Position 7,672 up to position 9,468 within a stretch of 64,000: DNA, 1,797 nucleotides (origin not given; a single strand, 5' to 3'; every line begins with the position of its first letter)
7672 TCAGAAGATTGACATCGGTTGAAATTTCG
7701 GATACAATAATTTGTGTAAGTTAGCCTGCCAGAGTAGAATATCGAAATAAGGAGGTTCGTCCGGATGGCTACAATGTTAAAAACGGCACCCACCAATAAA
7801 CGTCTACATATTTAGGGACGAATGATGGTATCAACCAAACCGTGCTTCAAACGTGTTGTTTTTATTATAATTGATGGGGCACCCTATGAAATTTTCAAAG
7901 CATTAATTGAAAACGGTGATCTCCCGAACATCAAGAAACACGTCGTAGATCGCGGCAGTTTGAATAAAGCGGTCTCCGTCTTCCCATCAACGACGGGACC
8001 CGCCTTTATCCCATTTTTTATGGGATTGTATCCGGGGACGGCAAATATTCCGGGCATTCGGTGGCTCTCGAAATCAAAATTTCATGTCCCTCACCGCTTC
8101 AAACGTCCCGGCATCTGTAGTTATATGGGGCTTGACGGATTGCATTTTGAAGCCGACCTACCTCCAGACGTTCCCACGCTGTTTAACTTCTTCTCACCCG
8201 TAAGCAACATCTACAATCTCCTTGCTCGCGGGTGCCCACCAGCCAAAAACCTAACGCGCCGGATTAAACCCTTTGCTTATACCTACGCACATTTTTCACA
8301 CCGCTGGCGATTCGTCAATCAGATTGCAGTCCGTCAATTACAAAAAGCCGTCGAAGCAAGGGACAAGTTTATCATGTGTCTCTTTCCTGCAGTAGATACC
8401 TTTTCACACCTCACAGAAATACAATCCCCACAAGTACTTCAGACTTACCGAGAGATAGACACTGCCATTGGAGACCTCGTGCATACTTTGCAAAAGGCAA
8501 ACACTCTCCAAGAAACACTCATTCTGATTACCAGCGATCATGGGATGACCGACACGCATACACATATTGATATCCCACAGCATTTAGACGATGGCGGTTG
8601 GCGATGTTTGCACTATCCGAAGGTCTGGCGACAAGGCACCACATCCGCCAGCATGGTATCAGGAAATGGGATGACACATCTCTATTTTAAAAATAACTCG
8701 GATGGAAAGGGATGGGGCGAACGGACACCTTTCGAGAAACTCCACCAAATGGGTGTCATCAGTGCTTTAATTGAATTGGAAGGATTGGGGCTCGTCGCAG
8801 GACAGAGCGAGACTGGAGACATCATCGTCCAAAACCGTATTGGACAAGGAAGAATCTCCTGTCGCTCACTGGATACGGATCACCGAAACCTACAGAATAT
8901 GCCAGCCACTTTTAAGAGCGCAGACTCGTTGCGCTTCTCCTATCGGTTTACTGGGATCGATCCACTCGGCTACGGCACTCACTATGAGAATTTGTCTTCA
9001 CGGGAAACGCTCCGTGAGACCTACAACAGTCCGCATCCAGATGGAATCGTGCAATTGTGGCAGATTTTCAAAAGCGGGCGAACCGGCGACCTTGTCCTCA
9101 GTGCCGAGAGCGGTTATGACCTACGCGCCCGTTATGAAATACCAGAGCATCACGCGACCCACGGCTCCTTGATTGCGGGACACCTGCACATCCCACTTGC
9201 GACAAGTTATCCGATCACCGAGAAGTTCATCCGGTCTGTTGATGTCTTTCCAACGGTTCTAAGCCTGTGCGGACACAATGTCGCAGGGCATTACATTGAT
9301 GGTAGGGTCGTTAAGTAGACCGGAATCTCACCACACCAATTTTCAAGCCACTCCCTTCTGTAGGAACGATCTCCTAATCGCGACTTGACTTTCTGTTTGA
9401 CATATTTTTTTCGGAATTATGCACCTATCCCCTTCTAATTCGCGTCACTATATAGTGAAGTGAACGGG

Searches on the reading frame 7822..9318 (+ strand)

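Call 47: search_protein_families(library=pfam, proteins=[window:7822-9318:+], max_evalue=0.1)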
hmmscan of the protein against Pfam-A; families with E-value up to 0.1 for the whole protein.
window:7822-9318:+ (498 aa): 6 families
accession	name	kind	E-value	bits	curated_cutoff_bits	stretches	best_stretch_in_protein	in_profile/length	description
PF01663.27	Phosphodiest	-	8.3e-28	98.4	23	1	12-280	1-246/342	Type I phosphodiesterase / nucleotide pyrophosphatase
PF00884.28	Sulfatase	-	4.4e-07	29.9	25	1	205-242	206-243/301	Sulfatase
PF08665.17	PglZ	-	0.0029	18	25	0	182-242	115-172/179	PglZ domain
PF24144.1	Phage_tudor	-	0.0037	17.6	27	1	421-486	8-70/90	Phage tudor domain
PF01676.23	Metalloenzyme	-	0.0073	16.3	24.3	1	171-248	136-208/252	Metalloenzyme superfamily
PF02995.22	DUF229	-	0.095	11.8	25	0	205-242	306-343/496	Protein of unknown function (DUF229)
